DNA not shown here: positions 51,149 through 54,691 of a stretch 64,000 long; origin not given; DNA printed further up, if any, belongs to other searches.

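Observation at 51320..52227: Perfect 525-bp in-frame tandem duplication in cheA creates two identical Hpt (P1) domains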

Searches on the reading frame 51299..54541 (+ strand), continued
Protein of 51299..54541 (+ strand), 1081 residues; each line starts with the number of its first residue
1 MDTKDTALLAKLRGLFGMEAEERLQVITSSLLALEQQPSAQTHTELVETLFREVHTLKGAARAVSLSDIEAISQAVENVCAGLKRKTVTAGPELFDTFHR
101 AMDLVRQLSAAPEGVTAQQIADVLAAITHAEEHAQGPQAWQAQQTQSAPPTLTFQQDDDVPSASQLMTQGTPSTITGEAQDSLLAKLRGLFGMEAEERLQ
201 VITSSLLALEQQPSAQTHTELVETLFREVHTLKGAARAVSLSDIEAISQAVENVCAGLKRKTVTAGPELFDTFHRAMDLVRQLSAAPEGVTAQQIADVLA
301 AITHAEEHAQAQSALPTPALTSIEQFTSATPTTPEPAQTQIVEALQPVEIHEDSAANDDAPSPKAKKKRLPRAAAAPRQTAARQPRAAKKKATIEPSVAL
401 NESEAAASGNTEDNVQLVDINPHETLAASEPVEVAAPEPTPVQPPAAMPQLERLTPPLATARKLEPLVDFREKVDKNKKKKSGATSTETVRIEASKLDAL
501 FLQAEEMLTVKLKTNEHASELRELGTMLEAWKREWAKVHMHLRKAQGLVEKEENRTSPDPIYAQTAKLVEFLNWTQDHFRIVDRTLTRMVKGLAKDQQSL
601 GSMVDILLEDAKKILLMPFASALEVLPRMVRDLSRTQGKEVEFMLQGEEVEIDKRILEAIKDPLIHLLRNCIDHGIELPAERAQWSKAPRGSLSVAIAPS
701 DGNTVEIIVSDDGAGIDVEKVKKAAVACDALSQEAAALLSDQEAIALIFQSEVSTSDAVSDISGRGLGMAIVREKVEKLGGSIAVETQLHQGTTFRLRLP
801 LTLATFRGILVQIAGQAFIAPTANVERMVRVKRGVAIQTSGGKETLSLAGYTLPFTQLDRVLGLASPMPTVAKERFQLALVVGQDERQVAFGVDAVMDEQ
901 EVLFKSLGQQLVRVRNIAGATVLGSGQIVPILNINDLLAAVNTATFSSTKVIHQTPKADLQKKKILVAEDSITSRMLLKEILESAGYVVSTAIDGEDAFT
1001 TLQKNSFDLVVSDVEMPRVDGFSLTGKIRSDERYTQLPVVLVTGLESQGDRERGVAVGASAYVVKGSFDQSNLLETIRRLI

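Call 20: find_encoding_contigs(protein=P0004, flank=10000, max_places=3)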
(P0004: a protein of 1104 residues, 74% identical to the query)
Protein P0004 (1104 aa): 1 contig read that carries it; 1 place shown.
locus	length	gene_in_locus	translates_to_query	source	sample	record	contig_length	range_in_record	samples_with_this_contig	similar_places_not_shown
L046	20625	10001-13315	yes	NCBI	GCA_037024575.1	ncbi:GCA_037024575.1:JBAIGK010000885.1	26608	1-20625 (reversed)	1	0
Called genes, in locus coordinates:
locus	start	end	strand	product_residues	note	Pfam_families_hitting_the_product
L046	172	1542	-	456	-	PF02233:PNTB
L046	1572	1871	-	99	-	PF12769:PNTB_4TM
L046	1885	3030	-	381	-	PF05222:AlaDh_PNT_N, PF01262:AlaDh_PNT_C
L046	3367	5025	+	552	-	PF00015:MCPsignal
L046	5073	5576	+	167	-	PF01584:CheW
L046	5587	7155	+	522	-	PF01739:CheR, PF08242:Methyltransf_12 (faint), PF00515:TPR_1 (faint), PF07719:TPR_2 (faint), PF13181:TPR_8 (faint), PF13431:TPR_17 (faint)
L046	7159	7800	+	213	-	PF01584:CheW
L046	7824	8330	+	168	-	-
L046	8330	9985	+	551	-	PF00672:HAMP, PF00015:MCPsignal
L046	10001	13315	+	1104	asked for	PF01627:Hpt, PF02518:HATPase_c, PF01584:CheW, PF00072:Response_reg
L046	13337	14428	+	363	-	PF00072:Response_reg, PF01339:CheB_methylest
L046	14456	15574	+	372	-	PF00072:Response_reg, PF23198:PDE8A_N (faint), PF00072:Response_reg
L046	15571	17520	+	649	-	PF02518:HATPase_c, PF00072:Response_reg (weak), PF01627:Hpt (weak)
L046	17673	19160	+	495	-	PF00142:Fer4_NifH (weak), PF01656:CbiA, PF02374:ArsA_ATPase (faint), PF06564:CBP_BcsQ (faint), PF09140:MipZ (weak), PF10609:ParA (weak), PF13614:AAA_31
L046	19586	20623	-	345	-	?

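Call 21: find_encoding_contigs(protein=P0005, flank=10000, max_places=3)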
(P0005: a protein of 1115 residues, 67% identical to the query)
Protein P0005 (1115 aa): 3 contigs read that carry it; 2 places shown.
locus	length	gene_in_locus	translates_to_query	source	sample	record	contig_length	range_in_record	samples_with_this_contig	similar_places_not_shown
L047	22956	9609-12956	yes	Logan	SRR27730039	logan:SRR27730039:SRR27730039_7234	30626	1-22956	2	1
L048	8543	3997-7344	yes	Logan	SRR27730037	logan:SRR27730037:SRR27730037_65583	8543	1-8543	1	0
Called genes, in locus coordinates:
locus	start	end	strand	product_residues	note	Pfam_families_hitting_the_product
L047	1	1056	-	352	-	?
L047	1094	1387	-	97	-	PF12769:PNTB_4TM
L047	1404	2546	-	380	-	PF05222:AlaDh_PNT_N, PF01262:AlaDh_PNT_C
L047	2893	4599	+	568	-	PF00015:MCPsignal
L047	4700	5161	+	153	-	PF01584:CheW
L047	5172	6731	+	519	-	PF01739:CheR, PF13181:TPR_8 (faint), PF00515:TPR_1 (faint), PF13374:TPR_10 (faint), PF13414:TPR_11 (faint), PF13432:TPR_16 (faint), PF14559:TPR_19 (faint), PF07719:TPR_2 (weak), +1 more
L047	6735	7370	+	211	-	PF01584:CheW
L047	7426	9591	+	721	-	PF00672:HAMP, PF00015:MCPsignal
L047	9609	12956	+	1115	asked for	PF01627:Hpt, PF02518:HATPase_c, PF01584:CheW, PF00072:Response_reg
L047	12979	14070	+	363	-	PF00072:Response_reg, PF01339:CheB_methylest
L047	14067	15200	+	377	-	PF00072:Response_reg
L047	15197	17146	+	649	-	PF02518:HATPase_c, PF00072:Response_reg, PF01627:Hpt (weak)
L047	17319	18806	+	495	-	PF00142:Fer4_NifH (weak), PF01656:CbiA, PF02374:ArsA_ATPase (faint), PF06564:CBP_BcsQ (faint), PF09140:MipZ (weak), PF10609:ParA (weak), PF13614:AAA_31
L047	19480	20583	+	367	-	PF04909:Amidohydro_2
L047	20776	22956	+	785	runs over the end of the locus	PF03176:MMPL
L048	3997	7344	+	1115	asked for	PF01627:Hpt, PF02518:HATPase_c, PF01584:CheW, PF00072:Response_reg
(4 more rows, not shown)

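Call 26: find_related_loci(query=A1, collection=metagenome_contigs, flank=6000)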
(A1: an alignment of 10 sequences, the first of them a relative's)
Query A1 (1081 aa) in metagenome_contigs; peptide patterns used: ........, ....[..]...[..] (x = any residue, [..] = any of these).
600 stretches matched a pattern (row limit reached: there are more); 550 encode a relative of the query (tblastn E <= 1e-3); the best 80 are kept; 80 distinct loci.
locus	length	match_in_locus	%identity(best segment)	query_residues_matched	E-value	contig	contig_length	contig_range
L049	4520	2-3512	100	414-1081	0e+0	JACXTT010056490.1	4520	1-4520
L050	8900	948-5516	55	1-1081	0e+0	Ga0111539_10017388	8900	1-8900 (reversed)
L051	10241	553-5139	55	1-1081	0e+0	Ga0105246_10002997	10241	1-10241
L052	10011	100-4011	55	8-1081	0e+0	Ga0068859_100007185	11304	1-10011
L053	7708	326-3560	54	488-1081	0e+0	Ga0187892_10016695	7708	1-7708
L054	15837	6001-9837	53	4-1081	0e+0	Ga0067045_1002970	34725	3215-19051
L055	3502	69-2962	52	1-1081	0e+0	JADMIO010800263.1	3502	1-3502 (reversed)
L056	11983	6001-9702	52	1-1081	0e+0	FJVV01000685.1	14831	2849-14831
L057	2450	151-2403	52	1-1081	0e+0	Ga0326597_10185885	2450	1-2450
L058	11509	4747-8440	52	1-1081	0e+0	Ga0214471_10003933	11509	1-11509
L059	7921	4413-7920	52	1-1081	0e+0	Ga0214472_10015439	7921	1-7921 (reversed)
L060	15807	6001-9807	49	1-1081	0e+0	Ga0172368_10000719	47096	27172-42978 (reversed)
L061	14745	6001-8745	51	1-1081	0e+0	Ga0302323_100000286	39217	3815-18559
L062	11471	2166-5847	51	5-1081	2e-180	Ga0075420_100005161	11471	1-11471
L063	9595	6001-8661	49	1-1081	3e-180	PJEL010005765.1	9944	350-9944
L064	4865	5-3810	51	1-1081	0e+0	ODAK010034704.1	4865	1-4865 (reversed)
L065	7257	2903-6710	51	1-1081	0e+0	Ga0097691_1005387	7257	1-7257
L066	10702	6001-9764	51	1-1081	8e-180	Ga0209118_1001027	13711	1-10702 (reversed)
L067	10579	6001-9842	50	1-1081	9e-180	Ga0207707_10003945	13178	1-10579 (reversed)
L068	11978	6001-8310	51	1-1081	1e-178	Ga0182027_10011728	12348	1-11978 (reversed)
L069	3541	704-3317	48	1-1081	0e+0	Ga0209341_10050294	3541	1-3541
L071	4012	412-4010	51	1-1081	0e+0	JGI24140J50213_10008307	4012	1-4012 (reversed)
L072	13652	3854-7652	50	1-1081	6e-177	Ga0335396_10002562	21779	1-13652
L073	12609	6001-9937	53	1-1081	2e-175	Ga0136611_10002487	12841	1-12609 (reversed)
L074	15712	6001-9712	49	1-1081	3e-175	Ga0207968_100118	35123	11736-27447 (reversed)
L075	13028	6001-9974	48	1-1081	1e-174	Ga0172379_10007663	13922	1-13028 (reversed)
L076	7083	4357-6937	51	1-1081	1e-175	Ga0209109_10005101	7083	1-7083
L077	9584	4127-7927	49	1-1081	1e-174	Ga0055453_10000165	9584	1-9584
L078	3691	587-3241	50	1-1081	0e+0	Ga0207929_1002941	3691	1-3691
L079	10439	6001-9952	39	1-1081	3e-178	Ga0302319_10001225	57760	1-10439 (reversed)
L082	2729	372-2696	50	1-1081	0e+0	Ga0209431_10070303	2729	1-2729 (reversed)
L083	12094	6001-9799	47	1-1081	1e-172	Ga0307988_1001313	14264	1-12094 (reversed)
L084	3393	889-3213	50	1-1081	0e+0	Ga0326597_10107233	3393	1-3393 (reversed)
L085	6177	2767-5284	50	1-1081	3e-174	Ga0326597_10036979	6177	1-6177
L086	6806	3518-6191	49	1-1081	3e-173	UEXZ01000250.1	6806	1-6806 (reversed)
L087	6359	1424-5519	49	1-1081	2e-173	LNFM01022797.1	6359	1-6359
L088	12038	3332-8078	47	1-1081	2e-171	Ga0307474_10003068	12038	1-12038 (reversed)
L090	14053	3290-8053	46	8-1081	8e-171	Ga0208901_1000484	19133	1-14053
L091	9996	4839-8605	50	1-1081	1e-170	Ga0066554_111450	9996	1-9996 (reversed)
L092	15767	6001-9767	50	1-1081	2e-170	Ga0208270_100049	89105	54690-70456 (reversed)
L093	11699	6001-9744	49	5-1081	1e-170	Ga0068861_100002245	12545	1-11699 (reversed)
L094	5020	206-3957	50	1-1081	4e-175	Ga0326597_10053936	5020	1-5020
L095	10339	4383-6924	50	4-1081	3e-170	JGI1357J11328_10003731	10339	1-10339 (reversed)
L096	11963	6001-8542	50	4-1081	4e-170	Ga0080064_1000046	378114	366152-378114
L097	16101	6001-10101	51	1-1081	3e-170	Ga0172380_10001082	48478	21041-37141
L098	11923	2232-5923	50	1-1081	3e-170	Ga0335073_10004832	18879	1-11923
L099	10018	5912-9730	48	4-1081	1e-169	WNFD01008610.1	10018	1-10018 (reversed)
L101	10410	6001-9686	49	1-1081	2e-169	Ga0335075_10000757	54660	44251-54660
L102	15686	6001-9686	49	1-1081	2e-169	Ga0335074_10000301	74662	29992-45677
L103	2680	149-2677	48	1-1081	0e+0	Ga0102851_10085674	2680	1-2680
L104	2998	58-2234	47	488-1081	6e-180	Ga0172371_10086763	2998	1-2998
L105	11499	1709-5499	46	1-1081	5e-169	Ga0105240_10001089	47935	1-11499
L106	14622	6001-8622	48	4-1081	3e-169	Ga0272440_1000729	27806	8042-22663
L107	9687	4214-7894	49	1-1081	2e-169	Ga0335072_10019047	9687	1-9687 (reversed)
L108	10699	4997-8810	47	4-1081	8e-169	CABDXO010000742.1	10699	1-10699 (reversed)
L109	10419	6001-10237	47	1-1081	1e-168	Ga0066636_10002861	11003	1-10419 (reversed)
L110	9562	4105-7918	47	4-1081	1e-168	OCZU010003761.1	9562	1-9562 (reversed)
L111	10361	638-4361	48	8-1081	1e-168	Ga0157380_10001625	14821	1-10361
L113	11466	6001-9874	47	4-1081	2e-168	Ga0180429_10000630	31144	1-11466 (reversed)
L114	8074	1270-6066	47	8-1081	1e-168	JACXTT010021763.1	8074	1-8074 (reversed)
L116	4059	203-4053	49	1-1081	3e-175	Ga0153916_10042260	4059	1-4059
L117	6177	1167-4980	47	4-1081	3e-170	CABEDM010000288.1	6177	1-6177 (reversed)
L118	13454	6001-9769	47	1-1081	7e-168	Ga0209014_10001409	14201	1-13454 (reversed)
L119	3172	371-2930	49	1-1081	1e-177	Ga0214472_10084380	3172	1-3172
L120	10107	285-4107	48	1-1081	2e-167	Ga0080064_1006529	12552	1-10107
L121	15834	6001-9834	48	1-1081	2e-167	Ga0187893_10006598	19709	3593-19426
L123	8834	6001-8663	49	8-1081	5e-167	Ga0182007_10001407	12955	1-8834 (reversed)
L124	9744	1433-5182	47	1-1081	6e-167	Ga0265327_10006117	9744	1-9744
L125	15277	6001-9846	48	1-1081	1e-166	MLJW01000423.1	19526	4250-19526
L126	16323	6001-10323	47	1-1081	9e-171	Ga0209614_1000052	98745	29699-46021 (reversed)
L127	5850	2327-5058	49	1-1081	2e-168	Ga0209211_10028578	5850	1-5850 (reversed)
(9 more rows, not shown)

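Call 29: list_cluster_members(proteins=[P0001, P0002, P0004, P0013, P0006])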
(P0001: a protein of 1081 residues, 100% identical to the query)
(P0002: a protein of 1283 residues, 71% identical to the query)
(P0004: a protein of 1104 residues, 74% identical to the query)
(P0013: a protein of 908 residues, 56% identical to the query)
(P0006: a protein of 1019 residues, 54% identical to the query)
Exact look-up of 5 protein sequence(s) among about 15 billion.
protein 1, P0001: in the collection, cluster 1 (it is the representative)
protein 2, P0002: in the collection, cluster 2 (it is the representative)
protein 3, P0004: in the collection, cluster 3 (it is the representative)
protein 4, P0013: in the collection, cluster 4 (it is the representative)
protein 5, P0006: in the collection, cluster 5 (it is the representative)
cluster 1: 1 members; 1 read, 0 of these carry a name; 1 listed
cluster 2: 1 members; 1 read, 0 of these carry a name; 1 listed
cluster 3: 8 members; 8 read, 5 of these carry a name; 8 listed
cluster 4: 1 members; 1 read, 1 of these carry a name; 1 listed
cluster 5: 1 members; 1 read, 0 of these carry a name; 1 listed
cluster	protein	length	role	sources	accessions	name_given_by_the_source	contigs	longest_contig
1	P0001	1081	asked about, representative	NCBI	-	-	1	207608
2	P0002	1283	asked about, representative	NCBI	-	-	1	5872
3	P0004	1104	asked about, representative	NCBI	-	-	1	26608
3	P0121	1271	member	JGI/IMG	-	two-component system chemotaxis sensor kinase CheA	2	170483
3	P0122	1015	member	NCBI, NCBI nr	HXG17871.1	MAG TPA: hybrid sensor histidine kinase/response regulator, partial [Methylomirabilota ... | hybrid sensor histidine kinase/response regulator [Methylomirabilota bacterium]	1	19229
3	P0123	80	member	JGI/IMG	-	two-component system chemotaxis sensor kinase CheA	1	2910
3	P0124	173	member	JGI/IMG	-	two-component system chemotaxis sensor kinase CheA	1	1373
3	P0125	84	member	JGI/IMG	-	two-component system chemotaxis sensor kinase CheA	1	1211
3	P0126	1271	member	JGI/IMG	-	-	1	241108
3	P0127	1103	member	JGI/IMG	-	-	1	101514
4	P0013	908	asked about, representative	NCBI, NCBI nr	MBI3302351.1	MAG: hybrid sensor histidine kinase/response regulator, partial [Deltaproteobacteria ... | hybrid sensor histidine kinase/response regulator [Deltaproteobacteria bacterium]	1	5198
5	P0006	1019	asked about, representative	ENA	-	-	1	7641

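Call 32: find_encoding_contigs(protein=P0126, flank=10000, max_places=4)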
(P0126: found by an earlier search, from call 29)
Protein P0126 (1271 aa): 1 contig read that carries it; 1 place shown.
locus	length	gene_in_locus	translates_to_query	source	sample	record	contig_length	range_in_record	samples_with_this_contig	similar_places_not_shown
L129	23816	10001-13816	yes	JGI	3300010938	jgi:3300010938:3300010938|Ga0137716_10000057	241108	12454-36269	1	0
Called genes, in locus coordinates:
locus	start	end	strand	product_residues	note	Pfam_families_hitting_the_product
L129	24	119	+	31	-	-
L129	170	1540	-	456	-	PF02233:PNTB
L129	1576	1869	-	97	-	PF12769:PNTB_4TM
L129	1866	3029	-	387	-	PF05222:AlaDh_PNT_N, PF01262:AlaDh_PNT_C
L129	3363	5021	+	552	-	PF00015:MCPsignal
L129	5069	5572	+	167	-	PF01584:CheW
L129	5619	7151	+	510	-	PF01739:CheR, PF08242:Methyltransf_12 (faint), PF00515:TPR_1 (faint), PF07719:TPR_2 (faint), PF13181:TPR_8 (faint), PF13431:TPR_17 (faint)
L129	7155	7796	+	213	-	PF01584:CheW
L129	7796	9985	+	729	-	PF00672:HAMP, PF00015:MCPsignal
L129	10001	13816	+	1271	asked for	PF01627:Hpt, PF02518:HATPase_c, PF01584:CheW, PF00072:Response_reg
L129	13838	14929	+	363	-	PF00072:Response_reg, PF01339:CheB_methylest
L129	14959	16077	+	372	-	PF00072:Response_reg, PF23198:PDE8A_N (faint), PF00072:Response_reg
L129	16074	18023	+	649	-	PF02518:HATPase_c, PF00072:Response_reg, PF01627:Hpt (weak)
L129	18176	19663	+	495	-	PF00142:Fer4_NifH (weak), PF01656:CbiA, PF02374:ArsA_ATPase (faint), PF06564:CBP_BcsQ (faint), PF09140:MipZ (weak), PF10609:ParA (weak), PF13614:AAA_31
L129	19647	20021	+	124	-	-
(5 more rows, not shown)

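Call 33: find_encoding_contigs(protein=P0127, flank=10000, max_places=4)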
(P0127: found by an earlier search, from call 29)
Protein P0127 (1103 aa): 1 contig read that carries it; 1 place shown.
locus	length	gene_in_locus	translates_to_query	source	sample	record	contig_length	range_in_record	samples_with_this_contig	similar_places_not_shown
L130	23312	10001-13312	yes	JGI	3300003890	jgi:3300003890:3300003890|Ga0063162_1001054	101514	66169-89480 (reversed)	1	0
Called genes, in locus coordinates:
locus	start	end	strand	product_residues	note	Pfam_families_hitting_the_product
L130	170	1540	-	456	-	PF02233:PNTB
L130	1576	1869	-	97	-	PF12769:PNTB_4TM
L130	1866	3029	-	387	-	PF05222:AlaDh_PNT_N, PF01262:AlaDh_PNT_C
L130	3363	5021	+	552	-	PF00015:MCPsignal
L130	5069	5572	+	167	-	PF01584:CheW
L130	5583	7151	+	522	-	PF01739:CheR, PF08242:Methyltransf_12 (faint), PF07719:TPR_2 (faint), PF13181:TPR_8 (faint), PF13431:TPR_17 (faint)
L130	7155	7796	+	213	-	PF01584:CheW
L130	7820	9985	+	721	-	PF00672:HAMP, PF00015:MCPsignal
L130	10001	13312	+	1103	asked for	PF01627:Hpt, PF02518:HATPase_c, PF01584:CheW, PF00072:Response_reg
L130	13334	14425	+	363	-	PF00072:Response_reg, PF01339:CheB_methylest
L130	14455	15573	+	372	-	PF00072:Response_reg, PF23198:PDE8A_N (faint), PF00072:Response_reg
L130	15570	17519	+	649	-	PF02518:HATPase_c, PF00072:Response_reg, PF01627:Hpt (weak)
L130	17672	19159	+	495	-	PF00142:Fer4_NifH (weak), PF01656:CbiA, PF02374:ArsA_ATPase (faint), PF06564:CBP_BcsQ (faint), PF09140:MipZ (weak), PF10609:ParA (weak), PF13614:AAA_31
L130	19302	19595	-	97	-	-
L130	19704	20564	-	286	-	PF02518:HATPase_c, PF00072:Response_reg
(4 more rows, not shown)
